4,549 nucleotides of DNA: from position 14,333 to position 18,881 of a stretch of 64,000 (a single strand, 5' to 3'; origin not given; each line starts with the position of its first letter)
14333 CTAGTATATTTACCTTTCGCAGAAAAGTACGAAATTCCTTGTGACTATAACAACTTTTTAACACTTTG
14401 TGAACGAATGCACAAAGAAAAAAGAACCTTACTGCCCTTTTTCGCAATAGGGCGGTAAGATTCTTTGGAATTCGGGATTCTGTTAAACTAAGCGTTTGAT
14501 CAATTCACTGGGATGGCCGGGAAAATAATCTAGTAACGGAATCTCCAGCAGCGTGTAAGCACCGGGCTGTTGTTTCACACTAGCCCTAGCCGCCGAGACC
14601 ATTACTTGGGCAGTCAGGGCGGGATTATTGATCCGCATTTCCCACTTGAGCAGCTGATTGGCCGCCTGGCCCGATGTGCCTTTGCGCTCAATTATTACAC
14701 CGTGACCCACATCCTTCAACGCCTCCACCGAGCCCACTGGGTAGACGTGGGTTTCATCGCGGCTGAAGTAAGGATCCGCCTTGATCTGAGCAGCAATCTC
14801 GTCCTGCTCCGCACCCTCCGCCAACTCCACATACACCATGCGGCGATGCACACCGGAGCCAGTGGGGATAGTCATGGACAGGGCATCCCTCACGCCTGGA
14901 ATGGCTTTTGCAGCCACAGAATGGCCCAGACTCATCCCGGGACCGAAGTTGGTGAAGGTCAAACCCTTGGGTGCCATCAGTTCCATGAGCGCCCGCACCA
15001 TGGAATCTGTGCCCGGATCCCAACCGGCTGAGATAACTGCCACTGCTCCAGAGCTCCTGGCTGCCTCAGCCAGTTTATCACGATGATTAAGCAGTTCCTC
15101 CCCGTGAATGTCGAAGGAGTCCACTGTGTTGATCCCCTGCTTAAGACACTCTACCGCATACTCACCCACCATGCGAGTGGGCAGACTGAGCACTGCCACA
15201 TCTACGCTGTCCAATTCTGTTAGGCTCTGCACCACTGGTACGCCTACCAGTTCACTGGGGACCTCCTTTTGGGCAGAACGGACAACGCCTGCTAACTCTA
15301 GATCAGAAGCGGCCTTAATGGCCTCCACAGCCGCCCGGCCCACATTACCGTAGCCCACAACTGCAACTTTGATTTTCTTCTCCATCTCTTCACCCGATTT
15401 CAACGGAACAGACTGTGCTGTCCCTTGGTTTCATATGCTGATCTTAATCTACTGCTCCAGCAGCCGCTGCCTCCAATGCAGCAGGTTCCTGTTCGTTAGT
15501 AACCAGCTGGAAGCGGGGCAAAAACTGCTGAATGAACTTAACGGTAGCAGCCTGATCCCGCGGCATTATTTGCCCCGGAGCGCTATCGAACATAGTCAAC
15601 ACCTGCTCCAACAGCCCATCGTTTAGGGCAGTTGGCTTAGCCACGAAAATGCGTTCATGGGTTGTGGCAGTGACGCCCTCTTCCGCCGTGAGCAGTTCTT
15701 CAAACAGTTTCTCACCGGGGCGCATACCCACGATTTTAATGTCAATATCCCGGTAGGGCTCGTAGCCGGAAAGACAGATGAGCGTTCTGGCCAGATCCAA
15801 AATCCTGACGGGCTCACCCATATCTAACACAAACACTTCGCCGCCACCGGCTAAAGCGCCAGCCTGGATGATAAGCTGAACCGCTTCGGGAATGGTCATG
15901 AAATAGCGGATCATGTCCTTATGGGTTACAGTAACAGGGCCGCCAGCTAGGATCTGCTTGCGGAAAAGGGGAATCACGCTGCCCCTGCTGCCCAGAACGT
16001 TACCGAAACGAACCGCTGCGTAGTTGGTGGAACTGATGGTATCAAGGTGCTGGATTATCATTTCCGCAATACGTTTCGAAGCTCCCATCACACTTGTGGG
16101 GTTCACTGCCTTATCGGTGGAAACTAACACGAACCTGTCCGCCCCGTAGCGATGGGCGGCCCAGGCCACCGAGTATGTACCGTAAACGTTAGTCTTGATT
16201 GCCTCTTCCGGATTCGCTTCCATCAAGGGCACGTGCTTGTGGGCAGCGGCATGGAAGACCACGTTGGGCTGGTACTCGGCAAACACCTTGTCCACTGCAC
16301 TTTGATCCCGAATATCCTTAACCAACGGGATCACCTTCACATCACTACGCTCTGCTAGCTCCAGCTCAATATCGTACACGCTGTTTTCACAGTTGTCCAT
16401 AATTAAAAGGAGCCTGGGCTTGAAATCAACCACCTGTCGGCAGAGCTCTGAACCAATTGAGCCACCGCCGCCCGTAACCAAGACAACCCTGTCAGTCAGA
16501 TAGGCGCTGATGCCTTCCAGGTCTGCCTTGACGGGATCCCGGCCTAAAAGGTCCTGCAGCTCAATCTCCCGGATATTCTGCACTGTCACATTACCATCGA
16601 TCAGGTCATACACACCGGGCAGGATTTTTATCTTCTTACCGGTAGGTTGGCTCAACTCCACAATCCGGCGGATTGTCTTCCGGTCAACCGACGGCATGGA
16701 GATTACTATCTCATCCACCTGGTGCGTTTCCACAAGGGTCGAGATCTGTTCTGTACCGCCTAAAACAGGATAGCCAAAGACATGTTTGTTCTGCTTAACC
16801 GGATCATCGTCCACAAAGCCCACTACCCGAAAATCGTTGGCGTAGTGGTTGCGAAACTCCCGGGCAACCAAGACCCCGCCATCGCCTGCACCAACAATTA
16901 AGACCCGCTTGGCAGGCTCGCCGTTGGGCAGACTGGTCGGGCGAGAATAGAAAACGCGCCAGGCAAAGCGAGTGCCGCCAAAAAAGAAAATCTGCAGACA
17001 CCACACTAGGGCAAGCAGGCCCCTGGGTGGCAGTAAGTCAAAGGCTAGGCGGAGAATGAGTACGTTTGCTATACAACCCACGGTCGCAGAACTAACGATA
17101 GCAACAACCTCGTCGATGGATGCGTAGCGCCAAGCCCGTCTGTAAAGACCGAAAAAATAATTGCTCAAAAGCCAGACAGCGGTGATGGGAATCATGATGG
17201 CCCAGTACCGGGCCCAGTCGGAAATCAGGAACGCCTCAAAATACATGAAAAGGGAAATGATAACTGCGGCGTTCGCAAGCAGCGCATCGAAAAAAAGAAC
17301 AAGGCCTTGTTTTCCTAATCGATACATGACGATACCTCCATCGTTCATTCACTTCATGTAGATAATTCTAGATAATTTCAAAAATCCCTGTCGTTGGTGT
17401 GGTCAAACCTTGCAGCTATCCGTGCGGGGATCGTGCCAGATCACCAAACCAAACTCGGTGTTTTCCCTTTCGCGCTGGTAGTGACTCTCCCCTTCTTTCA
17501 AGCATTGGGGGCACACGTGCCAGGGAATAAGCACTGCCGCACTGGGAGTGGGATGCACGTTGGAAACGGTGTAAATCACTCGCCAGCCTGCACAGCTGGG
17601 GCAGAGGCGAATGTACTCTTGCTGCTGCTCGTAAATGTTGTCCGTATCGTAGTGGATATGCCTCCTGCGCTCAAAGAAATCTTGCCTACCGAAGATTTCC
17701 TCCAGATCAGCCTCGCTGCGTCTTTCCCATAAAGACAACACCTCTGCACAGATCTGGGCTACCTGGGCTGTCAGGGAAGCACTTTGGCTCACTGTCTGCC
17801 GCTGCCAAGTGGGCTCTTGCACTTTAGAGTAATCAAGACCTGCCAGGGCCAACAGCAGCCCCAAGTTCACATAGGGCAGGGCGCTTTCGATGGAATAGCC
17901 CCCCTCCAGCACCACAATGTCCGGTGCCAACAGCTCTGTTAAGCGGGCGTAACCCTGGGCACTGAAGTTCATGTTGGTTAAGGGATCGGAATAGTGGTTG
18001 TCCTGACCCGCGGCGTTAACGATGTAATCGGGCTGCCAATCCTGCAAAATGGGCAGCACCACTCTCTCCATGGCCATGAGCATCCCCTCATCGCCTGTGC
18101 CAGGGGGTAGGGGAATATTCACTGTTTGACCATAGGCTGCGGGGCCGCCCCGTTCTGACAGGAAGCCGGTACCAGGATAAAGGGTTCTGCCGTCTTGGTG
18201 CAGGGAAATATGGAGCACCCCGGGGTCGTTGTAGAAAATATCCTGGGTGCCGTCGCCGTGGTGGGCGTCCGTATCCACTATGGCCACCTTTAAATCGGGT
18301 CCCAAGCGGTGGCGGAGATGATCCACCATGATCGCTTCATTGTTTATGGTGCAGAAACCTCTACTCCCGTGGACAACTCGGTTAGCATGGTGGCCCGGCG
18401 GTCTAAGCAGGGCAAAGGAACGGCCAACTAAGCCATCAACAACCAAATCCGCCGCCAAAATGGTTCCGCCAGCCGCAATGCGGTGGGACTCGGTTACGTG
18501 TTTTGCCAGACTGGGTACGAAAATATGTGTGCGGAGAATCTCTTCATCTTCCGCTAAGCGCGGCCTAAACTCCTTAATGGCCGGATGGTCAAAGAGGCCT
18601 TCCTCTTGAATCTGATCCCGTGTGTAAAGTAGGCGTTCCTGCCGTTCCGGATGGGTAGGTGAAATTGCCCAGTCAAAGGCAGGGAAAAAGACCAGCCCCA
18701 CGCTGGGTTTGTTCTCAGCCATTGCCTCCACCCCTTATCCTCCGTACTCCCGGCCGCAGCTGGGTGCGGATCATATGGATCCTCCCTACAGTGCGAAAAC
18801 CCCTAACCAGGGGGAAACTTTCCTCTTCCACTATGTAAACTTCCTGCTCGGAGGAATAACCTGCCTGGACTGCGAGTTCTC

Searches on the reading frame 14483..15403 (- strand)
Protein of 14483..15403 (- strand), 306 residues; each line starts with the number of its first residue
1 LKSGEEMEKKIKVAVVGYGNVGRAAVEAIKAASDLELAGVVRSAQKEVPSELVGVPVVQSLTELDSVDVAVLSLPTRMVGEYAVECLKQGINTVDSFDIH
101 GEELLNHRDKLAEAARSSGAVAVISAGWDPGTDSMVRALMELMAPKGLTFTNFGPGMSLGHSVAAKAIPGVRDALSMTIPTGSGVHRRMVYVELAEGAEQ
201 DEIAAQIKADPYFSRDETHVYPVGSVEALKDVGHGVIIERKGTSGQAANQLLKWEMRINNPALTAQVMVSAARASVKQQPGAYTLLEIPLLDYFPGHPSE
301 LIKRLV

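Call 38: search_protein_families(library=pfam, proteins=[window:14483-15403:-], max_evalue=0.001)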
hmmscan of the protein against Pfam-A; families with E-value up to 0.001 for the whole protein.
window:14483-15403:- (306 aa): 6 families
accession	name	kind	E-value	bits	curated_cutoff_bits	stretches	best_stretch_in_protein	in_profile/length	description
PF16654.10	DAPDH_C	-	2.2e-18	67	30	2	127-182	1-56/154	Diaminopimelic acid dehydrogenase C-terminal domain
PF01408.29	GFO_IDH_MocA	-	3.7e-08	34.5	24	1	11-92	1-88/120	Oxidoreductase family, NAD-binding Rossmann fold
PF02629.25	CoA_binding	-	6.1e-08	33.7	22.3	1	9-94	2-91/97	CoA binding domain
PF01113.26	DapB_N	-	2.8e-05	24.6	25.6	1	11-93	1-94/124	Dihydrodipicolinate reductase, N-terminus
PF03447.22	NAD_binding_3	-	0.00017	22.7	24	1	17-119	1-110/116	Homoserine dehydrogenase, NAD binding domain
PF01118.30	Semialdhyde_dh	-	0.00047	21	26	0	12-95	1-95/121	Semialdehyde dehydrogenase, NAD binding domain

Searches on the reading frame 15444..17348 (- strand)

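Call 38: search_protein_families(library=pfam, proteins=[window:15444-17348:-], max_evalue=0.001)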
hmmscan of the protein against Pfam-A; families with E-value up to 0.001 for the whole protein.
window:15444-17348:- (634 aa): 9 families
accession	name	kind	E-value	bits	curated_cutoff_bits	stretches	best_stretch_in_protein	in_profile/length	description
PF02719.21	Polysacc_synt_2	-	3.7e-119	397.7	20.2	1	289-571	1-292/293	Polysaccharide biosynthesis protein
PF01370.27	Epimerase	-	5.9e-25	88.5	20.9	1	289-498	1-226/240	NAD dependent epimerase/dehydratase family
PF16363.11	GDP_Man_Dehyd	-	5.9e-18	65.9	27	1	290-413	1-131/332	GDP-mannose 4,6 dehydratase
PF04321.23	RmlD_sub_bind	-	3.9e-15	56.1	27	1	289-456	3-156/287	RmlD substrate binding domain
PF13727.12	CoA_binding_3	-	9.7e-15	55.5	25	1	66-234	3-165/175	CoA-binding domain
PF01073.25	3Beta_HSD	-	2.5e-11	43.6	22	1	290-418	1-123/280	3-beta hydroxysteroid dehydrogenase/isomerase family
PF00106.31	adh_short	-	3.7e-06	27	26.6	1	287-401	1-122/195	short chain dehydrogenase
PF08659.16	KR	-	3.9e-05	24.1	22.6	1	289-410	3-135/180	KR domain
PF17836.7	PglD_N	-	0.00023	22.1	23.4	1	148-216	1-63/78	PglD N-terminal domain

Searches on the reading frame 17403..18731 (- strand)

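Call 38: search_protein_families(library=pfam, proteins=[window:17403-18731:-], max_evalue=0.001)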
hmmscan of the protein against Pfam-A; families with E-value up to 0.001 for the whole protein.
window:17403-18731:- (442 aa): 1 family
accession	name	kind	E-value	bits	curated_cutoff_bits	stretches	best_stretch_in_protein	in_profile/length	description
PF00850.24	Hist_deacetyl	-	1e-68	232.3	27.9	1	76-283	74-286/298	Histone deacetylase domain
